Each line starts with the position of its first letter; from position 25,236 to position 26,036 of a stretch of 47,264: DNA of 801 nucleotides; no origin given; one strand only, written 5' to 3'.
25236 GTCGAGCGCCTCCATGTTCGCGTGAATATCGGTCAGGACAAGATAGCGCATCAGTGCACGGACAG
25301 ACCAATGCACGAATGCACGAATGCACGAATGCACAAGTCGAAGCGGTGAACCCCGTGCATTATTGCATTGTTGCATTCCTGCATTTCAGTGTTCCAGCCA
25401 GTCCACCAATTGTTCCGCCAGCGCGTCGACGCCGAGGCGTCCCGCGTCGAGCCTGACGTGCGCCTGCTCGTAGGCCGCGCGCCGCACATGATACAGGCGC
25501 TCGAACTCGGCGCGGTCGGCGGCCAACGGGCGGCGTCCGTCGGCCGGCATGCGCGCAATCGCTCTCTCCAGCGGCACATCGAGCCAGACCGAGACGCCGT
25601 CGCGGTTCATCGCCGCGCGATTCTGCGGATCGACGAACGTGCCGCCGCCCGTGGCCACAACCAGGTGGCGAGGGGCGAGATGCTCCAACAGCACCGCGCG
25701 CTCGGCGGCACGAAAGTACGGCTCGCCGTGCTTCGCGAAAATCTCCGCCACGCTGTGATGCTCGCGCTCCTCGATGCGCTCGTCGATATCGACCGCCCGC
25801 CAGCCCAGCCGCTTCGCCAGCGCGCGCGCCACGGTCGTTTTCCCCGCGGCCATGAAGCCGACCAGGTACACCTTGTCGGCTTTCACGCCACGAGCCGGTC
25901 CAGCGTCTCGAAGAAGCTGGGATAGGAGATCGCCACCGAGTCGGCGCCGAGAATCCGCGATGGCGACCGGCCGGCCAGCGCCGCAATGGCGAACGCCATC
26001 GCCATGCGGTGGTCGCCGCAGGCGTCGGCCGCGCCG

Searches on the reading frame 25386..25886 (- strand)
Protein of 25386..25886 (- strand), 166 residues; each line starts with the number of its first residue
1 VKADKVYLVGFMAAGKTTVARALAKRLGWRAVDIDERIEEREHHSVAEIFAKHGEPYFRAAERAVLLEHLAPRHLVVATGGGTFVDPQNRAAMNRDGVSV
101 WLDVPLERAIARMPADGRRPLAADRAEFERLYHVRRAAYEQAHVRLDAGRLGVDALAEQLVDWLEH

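Call 10: search_protein_families(library=pfam, proteins=[window:25386-25886:-])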
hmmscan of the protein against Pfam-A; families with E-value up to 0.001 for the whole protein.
window:25386-25886:- (166 aa): 3 families
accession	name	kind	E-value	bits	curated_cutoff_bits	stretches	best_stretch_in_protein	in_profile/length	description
PF01202.28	SKI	-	4.5e-40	137.8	22.1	1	12-164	1-158/159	Shikimate kinase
PF13238.12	AAA_18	-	8.8e-06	26.6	29.4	1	7-117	2-112/128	AAA domain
PF13671.12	AAA_33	-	3.9e-05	24.4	27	1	6-92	2-87/143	AAA domain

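Call 62: find_encoding_contigs(protein=window:25386-25886:-, flank=2500, max_places=10)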
Protein window:25386-25886:- (166 aa): 2 contigs read that carry it; 2 places shown.
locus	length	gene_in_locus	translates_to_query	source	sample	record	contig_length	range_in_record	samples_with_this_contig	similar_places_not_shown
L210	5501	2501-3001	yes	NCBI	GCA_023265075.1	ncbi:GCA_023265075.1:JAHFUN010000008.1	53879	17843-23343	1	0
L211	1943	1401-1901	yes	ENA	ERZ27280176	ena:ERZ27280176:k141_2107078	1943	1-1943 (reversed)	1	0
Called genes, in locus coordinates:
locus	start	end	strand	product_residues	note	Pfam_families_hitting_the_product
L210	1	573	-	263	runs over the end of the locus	PF00459:Inositol_P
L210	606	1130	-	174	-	PF13581:HATPase_c_2, PF02518:HATPase_c (weak)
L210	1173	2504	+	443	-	PF00275:EPSP_synthase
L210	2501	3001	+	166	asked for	PF13238:AAA_18 (weak), PF01202:SKI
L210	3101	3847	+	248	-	PF00149:Metallophos, PF12850:Metallophos_2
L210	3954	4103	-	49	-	-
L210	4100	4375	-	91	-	-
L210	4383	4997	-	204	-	PF01578:Cytochrom_C_asm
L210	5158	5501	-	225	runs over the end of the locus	PF03379:CcmB, PF12730:ABC2_membrane_4 (weak)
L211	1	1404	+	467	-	?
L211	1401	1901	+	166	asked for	PF13238:AAA_18 (weak), PF01202:SKI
